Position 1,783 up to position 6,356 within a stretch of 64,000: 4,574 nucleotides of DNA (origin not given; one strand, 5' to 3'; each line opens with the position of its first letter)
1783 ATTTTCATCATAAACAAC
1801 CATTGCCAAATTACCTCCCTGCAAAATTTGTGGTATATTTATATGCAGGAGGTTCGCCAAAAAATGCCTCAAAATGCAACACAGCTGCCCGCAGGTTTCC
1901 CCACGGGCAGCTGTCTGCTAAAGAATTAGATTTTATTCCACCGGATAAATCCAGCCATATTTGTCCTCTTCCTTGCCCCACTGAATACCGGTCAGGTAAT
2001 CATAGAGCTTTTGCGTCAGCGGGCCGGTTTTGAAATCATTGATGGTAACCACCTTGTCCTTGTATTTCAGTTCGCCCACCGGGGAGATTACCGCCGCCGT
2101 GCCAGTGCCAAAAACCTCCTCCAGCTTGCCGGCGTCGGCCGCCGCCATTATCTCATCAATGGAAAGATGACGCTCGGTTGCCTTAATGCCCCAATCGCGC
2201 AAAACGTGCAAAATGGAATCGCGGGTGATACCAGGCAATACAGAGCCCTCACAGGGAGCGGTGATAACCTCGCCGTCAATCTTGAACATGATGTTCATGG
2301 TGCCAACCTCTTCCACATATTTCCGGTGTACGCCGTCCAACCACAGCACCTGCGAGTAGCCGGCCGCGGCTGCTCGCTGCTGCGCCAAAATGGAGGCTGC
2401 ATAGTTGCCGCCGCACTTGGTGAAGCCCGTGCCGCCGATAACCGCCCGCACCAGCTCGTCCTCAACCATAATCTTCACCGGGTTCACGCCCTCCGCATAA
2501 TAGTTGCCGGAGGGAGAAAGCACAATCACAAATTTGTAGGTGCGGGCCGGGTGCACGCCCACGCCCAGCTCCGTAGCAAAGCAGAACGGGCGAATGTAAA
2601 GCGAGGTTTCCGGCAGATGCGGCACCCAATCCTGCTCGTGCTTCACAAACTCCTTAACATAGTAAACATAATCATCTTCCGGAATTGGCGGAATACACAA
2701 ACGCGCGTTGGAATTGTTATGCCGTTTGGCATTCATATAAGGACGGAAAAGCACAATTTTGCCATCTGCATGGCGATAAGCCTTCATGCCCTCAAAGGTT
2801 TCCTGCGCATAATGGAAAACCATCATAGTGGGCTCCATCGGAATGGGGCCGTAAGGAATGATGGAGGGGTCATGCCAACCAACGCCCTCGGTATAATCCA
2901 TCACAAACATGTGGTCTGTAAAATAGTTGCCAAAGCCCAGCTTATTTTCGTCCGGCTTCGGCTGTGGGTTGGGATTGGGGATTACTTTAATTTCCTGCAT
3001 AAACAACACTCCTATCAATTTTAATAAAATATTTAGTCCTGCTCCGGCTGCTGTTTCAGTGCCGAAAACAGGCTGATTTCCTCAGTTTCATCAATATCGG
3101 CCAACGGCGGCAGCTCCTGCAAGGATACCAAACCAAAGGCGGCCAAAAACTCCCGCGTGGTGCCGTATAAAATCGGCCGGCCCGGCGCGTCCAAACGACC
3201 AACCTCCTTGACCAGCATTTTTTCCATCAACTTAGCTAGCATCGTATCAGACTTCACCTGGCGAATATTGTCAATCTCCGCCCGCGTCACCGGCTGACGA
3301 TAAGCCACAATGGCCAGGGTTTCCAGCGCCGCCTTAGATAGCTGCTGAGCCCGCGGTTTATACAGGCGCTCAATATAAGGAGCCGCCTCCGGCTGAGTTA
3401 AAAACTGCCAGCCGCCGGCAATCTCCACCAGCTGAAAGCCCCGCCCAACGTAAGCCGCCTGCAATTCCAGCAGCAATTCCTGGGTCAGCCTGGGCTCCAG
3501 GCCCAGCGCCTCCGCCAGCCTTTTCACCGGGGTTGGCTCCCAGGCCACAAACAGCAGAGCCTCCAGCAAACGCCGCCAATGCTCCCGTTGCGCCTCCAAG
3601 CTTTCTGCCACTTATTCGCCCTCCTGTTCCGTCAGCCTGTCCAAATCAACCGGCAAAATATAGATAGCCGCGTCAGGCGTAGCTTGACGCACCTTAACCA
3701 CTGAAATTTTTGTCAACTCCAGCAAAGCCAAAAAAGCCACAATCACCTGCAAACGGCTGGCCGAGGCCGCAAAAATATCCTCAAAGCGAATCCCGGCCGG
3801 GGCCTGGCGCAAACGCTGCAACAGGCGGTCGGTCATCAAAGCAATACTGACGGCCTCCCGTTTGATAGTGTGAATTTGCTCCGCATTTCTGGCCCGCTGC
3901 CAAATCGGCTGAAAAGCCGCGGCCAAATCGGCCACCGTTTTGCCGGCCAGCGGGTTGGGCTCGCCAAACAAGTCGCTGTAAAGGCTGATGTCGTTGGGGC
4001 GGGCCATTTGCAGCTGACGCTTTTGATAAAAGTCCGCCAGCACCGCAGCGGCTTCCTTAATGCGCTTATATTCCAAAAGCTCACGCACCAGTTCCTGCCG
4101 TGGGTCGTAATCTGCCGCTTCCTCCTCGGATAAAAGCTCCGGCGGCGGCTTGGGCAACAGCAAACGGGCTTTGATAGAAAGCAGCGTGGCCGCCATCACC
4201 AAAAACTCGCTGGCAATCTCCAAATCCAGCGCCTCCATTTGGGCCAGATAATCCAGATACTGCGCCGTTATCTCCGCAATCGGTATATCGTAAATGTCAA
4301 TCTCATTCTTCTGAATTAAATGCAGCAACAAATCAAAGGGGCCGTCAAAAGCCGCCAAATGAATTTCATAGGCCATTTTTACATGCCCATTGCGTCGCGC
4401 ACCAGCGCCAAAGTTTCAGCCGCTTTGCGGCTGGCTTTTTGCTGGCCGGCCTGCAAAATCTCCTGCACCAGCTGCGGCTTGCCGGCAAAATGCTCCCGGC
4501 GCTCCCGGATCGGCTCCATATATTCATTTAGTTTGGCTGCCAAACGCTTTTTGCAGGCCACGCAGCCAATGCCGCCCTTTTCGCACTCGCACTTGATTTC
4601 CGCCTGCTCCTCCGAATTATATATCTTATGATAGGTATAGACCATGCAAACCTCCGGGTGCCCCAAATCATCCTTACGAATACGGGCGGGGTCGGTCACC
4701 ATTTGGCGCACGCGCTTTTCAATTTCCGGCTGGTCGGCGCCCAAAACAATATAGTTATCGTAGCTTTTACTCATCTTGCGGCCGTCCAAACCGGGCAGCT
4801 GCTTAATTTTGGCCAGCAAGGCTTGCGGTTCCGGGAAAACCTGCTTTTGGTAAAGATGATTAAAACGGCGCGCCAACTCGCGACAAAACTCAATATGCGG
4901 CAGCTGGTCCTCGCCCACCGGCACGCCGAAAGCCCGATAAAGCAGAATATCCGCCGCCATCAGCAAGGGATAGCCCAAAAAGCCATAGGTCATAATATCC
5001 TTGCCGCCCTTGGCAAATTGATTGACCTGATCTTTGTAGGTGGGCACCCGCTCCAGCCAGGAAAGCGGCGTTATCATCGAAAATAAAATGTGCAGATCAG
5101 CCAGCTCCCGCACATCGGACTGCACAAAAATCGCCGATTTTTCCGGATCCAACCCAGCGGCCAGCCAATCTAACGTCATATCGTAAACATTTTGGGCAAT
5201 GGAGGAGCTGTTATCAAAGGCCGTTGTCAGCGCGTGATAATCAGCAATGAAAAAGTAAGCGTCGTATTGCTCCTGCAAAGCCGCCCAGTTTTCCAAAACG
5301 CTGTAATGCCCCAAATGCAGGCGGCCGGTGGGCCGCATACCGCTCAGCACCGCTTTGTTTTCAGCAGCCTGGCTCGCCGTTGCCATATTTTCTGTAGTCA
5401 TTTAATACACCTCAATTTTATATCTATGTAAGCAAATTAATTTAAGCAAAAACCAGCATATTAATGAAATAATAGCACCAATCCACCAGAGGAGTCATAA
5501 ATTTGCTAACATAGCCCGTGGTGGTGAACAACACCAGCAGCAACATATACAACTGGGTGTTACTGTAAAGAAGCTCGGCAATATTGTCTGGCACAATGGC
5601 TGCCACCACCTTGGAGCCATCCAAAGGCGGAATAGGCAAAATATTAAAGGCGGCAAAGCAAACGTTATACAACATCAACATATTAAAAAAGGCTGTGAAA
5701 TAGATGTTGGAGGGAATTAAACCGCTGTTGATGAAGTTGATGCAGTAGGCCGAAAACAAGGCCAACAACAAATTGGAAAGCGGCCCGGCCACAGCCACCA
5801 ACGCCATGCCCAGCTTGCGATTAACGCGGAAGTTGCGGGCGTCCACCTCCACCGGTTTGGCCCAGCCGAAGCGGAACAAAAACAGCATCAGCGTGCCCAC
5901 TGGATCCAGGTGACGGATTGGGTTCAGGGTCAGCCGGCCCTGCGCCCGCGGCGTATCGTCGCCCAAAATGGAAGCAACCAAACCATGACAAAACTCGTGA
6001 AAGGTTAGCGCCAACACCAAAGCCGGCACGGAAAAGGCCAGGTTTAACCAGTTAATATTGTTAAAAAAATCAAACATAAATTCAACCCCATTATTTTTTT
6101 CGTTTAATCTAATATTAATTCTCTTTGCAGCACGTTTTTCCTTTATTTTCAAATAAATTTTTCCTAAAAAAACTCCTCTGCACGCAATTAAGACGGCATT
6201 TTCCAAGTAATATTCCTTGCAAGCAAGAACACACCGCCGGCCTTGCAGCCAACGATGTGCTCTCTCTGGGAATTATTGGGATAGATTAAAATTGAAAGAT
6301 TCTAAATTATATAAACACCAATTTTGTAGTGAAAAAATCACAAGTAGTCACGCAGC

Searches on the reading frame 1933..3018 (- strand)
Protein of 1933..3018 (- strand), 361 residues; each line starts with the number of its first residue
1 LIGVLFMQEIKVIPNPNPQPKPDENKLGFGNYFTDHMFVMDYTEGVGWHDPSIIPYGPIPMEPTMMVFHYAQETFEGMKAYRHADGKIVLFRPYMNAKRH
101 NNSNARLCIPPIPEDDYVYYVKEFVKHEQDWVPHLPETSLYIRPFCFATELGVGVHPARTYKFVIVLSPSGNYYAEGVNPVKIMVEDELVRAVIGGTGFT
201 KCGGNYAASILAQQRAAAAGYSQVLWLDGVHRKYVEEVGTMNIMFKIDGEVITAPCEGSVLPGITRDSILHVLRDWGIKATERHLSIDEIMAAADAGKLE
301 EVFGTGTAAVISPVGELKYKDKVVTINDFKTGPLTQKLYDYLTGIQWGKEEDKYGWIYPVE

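Call 46: search_protein_families(library=pfam, proteins=[window:1933-3018:-], max_evalue=0.0001)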
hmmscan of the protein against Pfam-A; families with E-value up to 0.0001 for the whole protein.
window:1933-3018:- (361 aa): 1 family
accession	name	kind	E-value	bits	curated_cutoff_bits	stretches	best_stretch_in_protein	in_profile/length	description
PF01063.24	Aminotran_4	-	1.9e-28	100.3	28.5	1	74-316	2-222/223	Amino-transferase class IV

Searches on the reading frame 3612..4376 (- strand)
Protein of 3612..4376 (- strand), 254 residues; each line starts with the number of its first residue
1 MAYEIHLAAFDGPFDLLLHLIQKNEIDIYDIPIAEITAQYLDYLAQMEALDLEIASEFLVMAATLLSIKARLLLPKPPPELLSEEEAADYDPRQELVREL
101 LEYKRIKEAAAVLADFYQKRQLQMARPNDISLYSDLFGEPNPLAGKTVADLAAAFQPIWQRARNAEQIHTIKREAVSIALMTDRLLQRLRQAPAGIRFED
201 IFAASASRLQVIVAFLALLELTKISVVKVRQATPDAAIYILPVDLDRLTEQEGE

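Call 46: search_protein_families(library=pfam, proteins=[window:3612-4376:-], max_evalue=0.0001)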
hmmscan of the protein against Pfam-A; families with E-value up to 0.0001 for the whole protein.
window:3612-4376:- (254 aa): 1 family
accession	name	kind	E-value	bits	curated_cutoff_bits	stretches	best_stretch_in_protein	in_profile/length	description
PF02616.19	SMC_ScpA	-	1.6e-40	140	24.6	1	20-240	1-229/232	Segregation and condensation protein ScpA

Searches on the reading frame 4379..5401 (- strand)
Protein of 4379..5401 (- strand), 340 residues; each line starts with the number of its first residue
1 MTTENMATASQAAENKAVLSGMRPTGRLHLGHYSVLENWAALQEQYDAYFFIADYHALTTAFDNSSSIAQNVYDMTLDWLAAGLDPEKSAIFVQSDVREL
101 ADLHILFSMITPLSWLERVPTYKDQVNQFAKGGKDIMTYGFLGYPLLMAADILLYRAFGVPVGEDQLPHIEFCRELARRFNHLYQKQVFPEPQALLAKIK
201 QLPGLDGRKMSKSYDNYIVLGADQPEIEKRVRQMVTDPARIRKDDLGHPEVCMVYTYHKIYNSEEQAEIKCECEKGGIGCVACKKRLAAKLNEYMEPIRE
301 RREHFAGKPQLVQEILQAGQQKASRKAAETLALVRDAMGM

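Call 46: search_protein_families(library=pfam, proteins=[window:4379-5401:-], max_evalue=0.0001)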
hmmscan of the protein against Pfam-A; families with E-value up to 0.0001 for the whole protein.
window:4379-5401:- (340 aa): 1 family
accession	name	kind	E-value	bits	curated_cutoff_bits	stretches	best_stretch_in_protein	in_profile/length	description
PF00579.31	tRNA-synt_1b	-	9.1e-67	225.9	21.1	1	15-294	5-290/292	tRNA synthetases class I (W and Y)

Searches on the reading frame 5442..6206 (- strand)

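Call 46: search_protein_families(library=pfam, proteins=[window:5442-6206:-], max_evalue=0.0001)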
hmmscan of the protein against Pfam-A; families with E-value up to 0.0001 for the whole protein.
window:5442-6206:- (254 aa): 1 family
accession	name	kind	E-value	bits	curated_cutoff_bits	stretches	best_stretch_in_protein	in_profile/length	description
PF02163.28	Peptidase_M50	-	3.2e-12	46.7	27.2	1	169-218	158-207/221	Peptidase family M50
